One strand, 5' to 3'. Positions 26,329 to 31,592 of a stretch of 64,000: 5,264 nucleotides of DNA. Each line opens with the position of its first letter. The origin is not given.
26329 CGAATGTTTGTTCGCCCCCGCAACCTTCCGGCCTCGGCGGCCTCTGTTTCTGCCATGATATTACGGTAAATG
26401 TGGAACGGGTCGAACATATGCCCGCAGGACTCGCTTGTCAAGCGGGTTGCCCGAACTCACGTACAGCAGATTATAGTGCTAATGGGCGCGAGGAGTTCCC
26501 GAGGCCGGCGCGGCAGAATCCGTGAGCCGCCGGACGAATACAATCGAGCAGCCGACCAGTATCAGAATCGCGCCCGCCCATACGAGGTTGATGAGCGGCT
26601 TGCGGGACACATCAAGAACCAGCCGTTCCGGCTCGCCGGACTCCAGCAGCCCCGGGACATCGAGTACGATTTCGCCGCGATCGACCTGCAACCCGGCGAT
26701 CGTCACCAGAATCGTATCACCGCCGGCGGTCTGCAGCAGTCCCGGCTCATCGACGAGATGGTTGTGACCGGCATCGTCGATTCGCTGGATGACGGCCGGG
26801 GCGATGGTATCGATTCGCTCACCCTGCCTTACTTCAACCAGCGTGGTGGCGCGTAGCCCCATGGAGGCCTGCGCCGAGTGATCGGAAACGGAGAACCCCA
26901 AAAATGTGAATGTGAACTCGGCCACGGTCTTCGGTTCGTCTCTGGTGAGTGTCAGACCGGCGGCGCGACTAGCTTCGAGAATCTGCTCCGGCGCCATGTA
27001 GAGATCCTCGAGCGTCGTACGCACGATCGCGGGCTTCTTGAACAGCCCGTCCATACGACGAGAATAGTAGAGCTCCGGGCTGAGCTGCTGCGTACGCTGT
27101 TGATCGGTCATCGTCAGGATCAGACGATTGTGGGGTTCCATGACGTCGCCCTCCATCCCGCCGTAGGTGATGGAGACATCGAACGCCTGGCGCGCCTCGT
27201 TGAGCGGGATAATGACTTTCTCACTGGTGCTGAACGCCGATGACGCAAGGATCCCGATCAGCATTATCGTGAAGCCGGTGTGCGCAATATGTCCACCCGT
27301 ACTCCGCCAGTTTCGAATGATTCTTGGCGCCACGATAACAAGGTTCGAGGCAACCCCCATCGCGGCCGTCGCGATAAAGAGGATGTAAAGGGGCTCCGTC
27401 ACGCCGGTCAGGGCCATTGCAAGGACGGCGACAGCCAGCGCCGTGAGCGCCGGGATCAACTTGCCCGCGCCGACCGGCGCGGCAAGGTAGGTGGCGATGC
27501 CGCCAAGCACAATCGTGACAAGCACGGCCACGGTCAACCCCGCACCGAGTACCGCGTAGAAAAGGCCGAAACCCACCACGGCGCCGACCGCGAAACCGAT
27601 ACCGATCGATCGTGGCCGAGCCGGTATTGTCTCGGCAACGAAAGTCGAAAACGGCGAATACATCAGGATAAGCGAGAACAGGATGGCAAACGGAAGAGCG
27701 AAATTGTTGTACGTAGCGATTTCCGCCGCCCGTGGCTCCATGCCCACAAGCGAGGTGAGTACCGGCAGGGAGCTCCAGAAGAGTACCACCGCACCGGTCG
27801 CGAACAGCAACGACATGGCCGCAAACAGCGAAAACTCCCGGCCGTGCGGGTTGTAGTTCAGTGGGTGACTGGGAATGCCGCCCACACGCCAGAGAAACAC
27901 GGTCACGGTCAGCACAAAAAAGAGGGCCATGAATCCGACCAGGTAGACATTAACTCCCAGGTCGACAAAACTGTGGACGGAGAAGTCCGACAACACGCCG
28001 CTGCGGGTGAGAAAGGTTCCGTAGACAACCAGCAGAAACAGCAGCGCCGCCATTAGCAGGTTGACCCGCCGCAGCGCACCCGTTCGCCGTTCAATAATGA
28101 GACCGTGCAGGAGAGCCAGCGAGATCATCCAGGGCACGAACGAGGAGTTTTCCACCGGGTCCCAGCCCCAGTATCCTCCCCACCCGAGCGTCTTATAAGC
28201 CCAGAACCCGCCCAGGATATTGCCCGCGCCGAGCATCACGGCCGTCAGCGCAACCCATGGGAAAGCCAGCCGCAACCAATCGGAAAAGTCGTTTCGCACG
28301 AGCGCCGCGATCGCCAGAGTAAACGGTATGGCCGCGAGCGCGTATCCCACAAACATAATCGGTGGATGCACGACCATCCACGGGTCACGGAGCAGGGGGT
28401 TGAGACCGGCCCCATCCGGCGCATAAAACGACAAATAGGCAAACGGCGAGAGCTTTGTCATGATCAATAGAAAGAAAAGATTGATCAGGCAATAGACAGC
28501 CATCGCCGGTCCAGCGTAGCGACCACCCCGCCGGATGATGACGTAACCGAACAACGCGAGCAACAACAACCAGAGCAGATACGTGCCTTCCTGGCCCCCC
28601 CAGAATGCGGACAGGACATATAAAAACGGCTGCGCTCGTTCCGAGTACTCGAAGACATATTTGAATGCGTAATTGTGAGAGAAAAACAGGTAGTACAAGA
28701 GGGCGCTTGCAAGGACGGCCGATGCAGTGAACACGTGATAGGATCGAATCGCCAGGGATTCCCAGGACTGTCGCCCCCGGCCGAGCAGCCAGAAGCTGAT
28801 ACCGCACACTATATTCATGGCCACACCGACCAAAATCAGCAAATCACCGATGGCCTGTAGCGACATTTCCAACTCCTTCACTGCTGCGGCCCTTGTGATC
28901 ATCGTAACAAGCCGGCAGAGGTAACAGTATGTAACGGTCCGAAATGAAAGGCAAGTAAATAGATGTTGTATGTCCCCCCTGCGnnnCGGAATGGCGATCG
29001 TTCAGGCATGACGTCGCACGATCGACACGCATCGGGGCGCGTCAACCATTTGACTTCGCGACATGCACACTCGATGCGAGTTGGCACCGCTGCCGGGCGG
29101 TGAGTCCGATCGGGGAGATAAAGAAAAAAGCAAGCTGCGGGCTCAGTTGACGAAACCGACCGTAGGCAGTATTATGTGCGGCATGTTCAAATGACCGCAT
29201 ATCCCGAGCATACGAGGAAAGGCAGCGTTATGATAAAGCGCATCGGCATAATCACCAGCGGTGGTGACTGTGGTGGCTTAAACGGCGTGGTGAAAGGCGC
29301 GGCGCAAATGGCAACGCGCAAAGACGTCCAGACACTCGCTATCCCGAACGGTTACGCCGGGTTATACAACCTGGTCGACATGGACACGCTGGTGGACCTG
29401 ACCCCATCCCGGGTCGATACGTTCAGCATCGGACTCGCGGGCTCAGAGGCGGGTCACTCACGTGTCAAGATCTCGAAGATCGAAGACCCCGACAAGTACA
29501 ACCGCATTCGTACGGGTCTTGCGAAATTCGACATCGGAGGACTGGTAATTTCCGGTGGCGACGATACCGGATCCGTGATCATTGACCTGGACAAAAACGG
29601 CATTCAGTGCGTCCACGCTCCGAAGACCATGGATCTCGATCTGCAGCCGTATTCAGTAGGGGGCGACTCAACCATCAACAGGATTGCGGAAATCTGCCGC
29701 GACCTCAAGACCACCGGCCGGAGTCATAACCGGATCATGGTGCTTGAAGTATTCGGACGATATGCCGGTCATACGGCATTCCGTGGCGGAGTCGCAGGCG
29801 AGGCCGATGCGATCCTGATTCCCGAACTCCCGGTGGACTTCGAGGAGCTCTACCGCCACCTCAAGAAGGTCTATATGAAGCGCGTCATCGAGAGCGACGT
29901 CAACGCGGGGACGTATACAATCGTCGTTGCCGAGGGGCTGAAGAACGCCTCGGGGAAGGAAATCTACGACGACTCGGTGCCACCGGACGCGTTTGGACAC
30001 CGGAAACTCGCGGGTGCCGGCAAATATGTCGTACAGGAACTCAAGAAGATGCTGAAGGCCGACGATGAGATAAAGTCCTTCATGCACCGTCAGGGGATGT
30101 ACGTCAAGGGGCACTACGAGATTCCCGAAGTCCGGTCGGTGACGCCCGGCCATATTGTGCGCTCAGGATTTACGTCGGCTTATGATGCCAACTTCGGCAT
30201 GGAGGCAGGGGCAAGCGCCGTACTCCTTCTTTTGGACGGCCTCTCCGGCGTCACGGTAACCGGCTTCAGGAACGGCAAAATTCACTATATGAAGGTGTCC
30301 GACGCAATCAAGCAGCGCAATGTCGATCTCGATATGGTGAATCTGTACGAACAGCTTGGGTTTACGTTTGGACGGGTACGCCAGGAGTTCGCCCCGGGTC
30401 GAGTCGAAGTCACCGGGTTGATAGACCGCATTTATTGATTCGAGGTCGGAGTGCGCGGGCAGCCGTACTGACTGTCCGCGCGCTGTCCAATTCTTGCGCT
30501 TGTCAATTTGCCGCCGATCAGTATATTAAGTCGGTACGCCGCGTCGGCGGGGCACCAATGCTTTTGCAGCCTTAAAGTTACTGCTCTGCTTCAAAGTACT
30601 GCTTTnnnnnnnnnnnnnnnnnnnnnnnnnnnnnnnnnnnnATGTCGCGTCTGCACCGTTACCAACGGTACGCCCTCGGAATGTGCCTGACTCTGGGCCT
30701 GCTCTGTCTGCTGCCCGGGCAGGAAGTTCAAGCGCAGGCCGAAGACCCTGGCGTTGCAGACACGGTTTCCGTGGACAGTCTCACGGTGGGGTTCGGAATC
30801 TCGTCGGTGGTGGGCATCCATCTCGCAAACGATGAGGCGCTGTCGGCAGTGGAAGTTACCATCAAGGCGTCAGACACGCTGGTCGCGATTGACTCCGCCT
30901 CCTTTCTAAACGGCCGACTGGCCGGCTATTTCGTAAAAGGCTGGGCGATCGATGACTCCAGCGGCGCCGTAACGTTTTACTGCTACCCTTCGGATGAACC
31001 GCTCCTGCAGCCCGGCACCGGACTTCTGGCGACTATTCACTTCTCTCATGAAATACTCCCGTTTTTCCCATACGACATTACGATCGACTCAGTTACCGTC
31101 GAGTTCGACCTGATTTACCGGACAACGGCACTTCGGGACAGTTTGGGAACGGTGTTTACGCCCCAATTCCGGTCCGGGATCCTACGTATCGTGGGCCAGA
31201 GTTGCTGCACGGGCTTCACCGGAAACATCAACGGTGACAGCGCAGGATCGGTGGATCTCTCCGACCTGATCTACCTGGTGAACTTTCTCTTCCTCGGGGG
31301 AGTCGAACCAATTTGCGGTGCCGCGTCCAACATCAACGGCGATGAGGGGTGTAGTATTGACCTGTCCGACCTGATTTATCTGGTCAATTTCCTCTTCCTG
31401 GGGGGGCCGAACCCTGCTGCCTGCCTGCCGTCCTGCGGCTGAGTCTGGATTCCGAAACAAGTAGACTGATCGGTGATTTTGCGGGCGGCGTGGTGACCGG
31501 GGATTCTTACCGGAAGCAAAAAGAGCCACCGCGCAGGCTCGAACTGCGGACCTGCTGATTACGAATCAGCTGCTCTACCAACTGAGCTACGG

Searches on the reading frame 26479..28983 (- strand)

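Call 29: search_protein_families(library=pfam, proteins=[window:26479-28983:-], max_evalue=0.001)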
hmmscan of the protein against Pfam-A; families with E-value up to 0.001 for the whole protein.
window:26479-28983:- (834 aa): 3 families
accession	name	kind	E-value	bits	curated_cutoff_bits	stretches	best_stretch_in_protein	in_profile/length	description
PF01578.25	Cytochrom_C_asm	-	3.6e-32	112.2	29.9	1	128-328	1-206/212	Cytochrome C assembly protein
PF16327.10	CcmF_C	-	1.6e-09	37.9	28.7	1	351-664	3-282/323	Cytochrome c-type biogenesis protein CcmF C-terminal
PF05140.19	ResB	-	4.5e-06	26.2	24.6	0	559-599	149-189/486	ResB-like family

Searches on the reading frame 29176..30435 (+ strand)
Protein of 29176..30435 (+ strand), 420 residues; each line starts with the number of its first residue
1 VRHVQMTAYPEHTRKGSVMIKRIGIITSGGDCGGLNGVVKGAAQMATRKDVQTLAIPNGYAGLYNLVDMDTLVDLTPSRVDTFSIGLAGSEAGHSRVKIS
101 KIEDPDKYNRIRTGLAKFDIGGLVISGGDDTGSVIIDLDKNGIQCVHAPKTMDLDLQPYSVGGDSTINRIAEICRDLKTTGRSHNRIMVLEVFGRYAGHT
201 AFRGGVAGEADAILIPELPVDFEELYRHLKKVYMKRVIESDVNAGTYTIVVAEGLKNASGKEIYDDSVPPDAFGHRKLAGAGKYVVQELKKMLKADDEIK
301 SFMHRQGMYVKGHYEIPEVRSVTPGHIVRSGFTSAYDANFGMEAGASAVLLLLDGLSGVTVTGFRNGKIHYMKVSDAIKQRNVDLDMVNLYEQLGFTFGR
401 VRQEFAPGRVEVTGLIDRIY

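Call 29: search_protein_families(library=pfam, proteins=[window:29176-30435:+], max_evalue=0.001)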
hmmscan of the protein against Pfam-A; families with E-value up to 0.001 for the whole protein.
window:29176-30435:+ (420 aa): 1 family
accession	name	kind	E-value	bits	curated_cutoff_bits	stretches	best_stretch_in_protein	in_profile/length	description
PF00365.25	PFK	-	1.7e-55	188.8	30.9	1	22-351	1-276/277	Phosphofructokinase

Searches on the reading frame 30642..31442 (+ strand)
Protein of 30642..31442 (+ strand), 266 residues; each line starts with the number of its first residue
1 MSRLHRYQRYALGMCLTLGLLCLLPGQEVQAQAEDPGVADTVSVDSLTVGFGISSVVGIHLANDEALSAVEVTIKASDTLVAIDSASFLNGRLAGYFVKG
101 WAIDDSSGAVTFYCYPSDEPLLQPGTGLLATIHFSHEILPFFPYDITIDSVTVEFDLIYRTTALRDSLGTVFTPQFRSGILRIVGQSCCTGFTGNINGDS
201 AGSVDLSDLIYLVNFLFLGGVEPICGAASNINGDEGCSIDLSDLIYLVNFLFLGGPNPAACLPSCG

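Call 4: search_protein_families(library=pfam, proteins=[window:30642-31439:+], max_evalue=1)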
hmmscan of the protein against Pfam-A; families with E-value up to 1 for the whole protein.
window:30642-31439:+ (266 aa): 0 families

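Call 5: search_protein_families(library=ncbifam, proteins=[window:30642-31439:+], max_evalue=1)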
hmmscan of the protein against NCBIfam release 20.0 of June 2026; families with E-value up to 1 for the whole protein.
window:30642-31439:+ (266 aa): 1 family
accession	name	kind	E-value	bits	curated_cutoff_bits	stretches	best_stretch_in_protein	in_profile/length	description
NF045500.1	Omp28_seleno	equivalog_domain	0.18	11.1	200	1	193-250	317-374/377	Omp28-related selenoprotein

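Call 14: find_encoding_contigs(protein=window:30642-31442:+, flank=10000, max_places=6)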
Protein window:30642-31442:+ (266 aa): no gene with exactly this product is on record in the collection.

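Call 24: find_homologous_proteins(query=window:30642-31439:+, max_evalue=0.001)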
Query window:30642-31439:+ (266 aa): 12 proteins with E <= 0.001 among 2123 candidates.
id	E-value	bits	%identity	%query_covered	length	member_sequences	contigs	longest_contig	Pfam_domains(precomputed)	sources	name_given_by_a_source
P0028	2.4e-163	560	93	100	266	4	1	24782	-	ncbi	-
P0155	7.4e-102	358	68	88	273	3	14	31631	-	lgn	-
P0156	9.0e-99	348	64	93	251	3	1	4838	-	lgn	-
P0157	8.9e-93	329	57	97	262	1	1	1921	-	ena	-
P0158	3.9e-31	126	61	37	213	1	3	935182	-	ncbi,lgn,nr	ncbi:hypothetical protein KQH82_03005 [bacterium]|nr:hypothetical protein [bacterium]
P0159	6.4e-31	126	76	30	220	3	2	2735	-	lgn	-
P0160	1.1e-30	125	77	29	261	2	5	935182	PF00801.27,PF18911.7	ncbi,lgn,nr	ncbi:PKD domain-containing protein [bacterium]|nr:PKD domain-containing protein [bacterium]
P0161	2.2e-30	124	77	29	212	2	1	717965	-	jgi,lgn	jgi:hypothetical protein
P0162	3.4e-30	123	71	31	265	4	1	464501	PF00801.27,PF18911.7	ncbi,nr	ncbi:MAG: PKD domain-containing protein [candidate division Zixibacteria bacterium]|nr:PKD domain-co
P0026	4.5e-30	123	64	29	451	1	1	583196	PF00404.25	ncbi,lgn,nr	ncbi:dockerin type I repeat-containing protein [bacterium]|nr:dockerin type I repeat-containing prot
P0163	5.5e-16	77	57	31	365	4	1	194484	-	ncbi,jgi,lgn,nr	ncbi:MAG: hypothetical protein RBT76_09800 [candidate division Zixibacteria bacterium]|jgi:hypotheti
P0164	1.2e-12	66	54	31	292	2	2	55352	PF09603.16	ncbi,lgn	-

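Call 30: predict_structure(alignment_id=A3)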
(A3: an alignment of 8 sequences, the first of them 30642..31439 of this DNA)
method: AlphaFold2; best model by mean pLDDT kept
length: 266 residues; sequences in the alignment: 8
mean_pLDDT: 59.8   pTM: 0.43
mean pLDDT of the five models: 59.8, 52.0, 45.5, 45.4, 41.9
residues with pLDDT >= 90: 14; 70-90: 59; 50-70: 102; < 50: 91
segments of 3 or more residues with pLDDT < 50: 3-40, 49-52, 64-67, 90-96, 118-124, 156-178, 184-187
pLDDT, mean of each block of 10 residues (from residue 1): 46 45 33 33 54 63 53 67 66 48 66 55 56 69 58 47 32 41 48 73 82 90 73 80 90 87 59
secondary structure, 60 per line:
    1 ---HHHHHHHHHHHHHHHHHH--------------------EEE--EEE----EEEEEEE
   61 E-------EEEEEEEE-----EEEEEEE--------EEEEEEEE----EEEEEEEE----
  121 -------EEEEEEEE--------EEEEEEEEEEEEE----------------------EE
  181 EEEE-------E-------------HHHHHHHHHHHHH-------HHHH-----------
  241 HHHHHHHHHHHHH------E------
elements in order: H4-21 E42-44 E47-49 E54-61 E69-76 E82-88 E97-104 E109-116 E128-135 E144-156 E179-184 H206-218 H226-229 H241-253

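Call 34: fold_search(model_id=the predicted structure, library=pdb)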
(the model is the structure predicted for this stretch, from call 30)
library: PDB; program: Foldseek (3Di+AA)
matches with E <= 10: 1758; with E <= 0.001: 59
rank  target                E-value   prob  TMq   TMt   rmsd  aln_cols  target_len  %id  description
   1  5nrm_A                3.5e-06  1.00  0.32  0.56   4.0       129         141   17  Crystal structure of the sixth cohesin from Acetivibrio cellulolyticus' scaffoldin B in complex with Cel5 dockerin S51 (released 2018-01-31)
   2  5lxv_C                4.9e-06  1.00  0.30  0.44   8.8       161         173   16  Crystal structure of Ruminococcus flavefaciens scaffoldin C cohesin in complex with a dockerin from an uncharacterized (released 2016-10-19)
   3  5lxv_A                4.9e-06  1.00  0.30  0.44  10.3       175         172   15  Crystal structure of Ruminococcus flavefaciens scaffoldin C cohesin in complex with a dockerin from an uncharacterized (released 2016-10-19)
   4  1g1k_A                2.1e-05  1.00  0.29  0.50   5.1       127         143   16  COHESIN MODULE FROM THE CELLULOSOME OF CLOSTRIDIUM CELLULOLYTICUM (released 2000-11-22)
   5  8um6_B                2.6e-05  1.00  0.30  0.52   9.3       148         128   11  Structure of copper bound to YcnI W137F (released 2024-02-07)
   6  5nrk_A                2.8e-05  1.00  0.33  0.57   7.1       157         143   13  Crystal structure of the sixth cohesin from Acetivibrio cellulolyticus' scaffoldin B in complex with Cel5 dockerin S15 (released 2018-01-31)
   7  2jh2_C                3.1e-05  1.00  0.33  0.63   3.0       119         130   19  X-ray crystal structure of a cohesin-like module from Clostridium perfringens (released 2007-11-06)
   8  2vn5_A                3.7e-05  1.00  0.30  0.52   5.7       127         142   16  The Clostridium cellulolyticum dockerin displays a dual binding mode for its cohesin partner (released 2008-05-20)
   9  5k39_A                3.7e-05  1.00  0.27  0.40   9.6       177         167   14  THE TYPE II COHESIN DOCKERIN COMPLEX FROM CLOSTRIDIUM THERMOCELLUM (released 2017-03-29)
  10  2ccl_A                5.5e-05  1.00  0.30  0.49   4.8       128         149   14  THE S45A, T46A MUTANT OF THE TYPE I COHESIN-DOCKERIN COMPLEX FROM THE CELLULOSOME OF CLOSTRIDIUM THERMOCELLUM (released 2007-02-13)
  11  2jh2_A                7.0e-05  1.00  0.29  0.54   4.9       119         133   17  X-ray crystal structure of a cohesin-like module from Clostridium perfringens (released 2007-11-06)
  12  4uyp_A                7.8e-05  1.00  0.35  0.58   6.0       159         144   13  High resolution structure of the third cohesin ScaC in complex with the ScaB dockerin with a mutation in the N-termina (released 2015-04-15)
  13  2jh2_B                8.3e-05  1.00  0.32  0.56   3.9       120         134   20  X-ray crystal structure of a cohesin-like module from Clostridium perfringens (released 2007-11-06)
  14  2vn5_C                8.3e-05  1.00  0.32  0.53   4.4       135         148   17  The Clostridium cellulolyticum dockerin displays a dual binding mode for its cohesin partner (released 2008-05-20)
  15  2vn6_A                1.1e-04  1.00  0.30  0.50   5.7       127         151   16  The Clostridium cellulolyticum dockerin displays a dual binding mode for its cohesin partner (released 2008-05-13)
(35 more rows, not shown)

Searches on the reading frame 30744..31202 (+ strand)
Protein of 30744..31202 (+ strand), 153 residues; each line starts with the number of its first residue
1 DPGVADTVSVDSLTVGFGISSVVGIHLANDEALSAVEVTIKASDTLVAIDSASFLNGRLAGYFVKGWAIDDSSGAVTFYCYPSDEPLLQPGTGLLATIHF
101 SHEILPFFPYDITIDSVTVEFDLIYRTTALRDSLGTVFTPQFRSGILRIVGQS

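Call 54: search_protein_families(library=pfam, proteins=[window:30744-31202:+], max_evalue=10)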
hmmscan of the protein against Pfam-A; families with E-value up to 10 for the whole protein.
seq(153 aa): 0 families

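Call 56: search_solved_structures(query=A6, max_evalue=10, show_alignments=1)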
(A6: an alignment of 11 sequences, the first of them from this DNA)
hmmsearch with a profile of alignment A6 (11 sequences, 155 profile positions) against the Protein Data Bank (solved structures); distinct sequences matched with E-value up to 10: 6.
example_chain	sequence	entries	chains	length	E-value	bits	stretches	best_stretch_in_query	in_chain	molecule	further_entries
4uyp_A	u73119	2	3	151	0.0031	20.2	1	12-130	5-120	Cellulosomal scaffoldin anchoring protein C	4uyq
2xdh_A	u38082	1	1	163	0.015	18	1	10-51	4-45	COHESIN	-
5nrm_A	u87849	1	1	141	0.041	16.5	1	11-127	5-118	Endoglucanase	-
5nrk_A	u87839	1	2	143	0.041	16.5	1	11-127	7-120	Endoglucanase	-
10uv_A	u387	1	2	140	0.84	12.3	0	56-126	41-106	Cohesin domain number 2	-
8tp9_D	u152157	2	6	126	0.86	12.3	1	31-74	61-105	Heavy chain of Fab 2-2-1G06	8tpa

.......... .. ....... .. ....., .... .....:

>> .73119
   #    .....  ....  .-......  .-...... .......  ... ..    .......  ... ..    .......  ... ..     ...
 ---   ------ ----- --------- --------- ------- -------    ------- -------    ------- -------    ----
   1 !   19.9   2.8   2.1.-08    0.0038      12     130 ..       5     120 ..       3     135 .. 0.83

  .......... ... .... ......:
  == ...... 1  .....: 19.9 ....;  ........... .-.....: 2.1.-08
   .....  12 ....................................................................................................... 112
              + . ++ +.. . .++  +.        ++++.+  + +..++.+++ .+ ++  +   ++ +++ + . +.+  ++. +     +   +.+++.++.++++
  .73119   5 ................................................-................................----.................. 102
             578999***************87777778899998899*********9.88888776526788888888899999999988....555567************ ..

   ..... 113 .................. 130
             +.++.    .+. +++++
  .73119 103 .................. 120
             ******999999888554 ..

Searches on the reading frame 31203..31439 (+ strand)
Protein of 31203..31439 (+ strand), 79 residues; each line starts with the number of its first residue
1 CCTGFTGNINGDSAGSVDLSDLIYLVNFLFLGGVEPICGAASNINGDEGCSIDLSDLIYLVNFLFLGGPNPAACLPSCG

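Call 8: search_protein_families(library=pfam, proteins=[window:31203-31439:+], max_evalue=10)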
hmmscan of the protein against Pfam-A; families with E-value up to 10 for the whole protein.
seq(79 aa): 0 families

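Call 9: search_solved_structures(query=window:31203-31439:+, max_evalue=10, show_alignments=3)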
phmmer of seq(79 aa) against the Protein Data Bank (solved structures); distinct sequences matched with E-value up to 10: 0.
